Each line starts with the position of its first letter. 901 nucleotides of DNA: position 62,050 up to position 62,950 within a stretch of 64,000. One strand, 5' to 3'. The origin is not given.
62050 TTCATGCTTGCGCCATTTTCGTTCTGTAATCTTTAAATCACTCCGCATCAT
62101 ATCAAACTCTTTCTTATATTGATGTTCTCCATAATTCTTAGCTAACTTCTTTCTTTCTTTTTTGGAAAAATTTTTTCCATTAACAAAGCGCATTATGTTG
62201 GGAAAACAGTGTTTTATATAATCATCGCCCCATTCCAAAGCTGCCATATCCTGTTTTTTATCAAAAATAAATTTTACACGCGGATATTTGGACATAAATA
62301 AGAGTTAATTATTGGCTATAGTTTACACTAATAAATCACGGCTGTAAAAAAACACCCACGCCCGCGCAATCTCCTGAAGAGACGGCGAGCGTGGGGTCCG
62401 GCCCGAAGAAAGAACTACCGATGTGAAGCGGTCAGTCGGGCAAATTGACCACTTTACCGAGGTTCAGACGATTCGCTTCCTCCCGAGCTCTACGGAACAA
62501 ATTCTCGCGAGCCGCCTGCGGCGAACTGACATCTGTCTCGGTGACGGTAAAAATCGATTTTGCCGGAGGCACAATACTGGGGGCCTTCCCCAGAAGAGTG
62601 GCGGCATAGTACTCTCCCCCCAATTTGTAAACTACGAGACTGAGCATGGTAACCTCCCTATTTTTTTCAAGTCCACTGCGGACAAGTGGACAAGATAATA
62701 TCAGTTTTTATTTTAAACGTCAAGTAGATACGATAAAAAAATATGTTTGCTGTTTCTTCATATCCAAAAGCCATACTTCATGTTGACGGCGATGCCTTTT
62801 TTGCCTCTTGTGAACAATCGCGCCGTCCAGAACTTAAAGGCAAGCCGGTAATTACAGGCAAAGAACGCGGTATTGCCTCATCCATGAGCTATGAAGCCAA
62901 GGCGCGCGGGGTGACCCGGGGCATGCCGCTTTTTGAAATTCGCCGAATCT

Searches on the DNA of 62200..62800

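Call 74: search_rna_families(source=window, start=62200, end=62800, threshold=evalue, max_evalue=1)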
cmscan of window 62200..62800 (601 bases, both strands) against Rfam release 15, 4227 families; matches with E-value up to 1: 1.
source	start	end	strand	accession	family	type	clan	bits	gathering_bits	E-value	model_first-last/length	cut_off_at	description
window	62688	62765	-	RF01301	snoR4a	Gene; snRNA; snoRNA; CD-box;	-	20.1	50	0.76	1-77/77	no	Small nucleolar RNA snoR4a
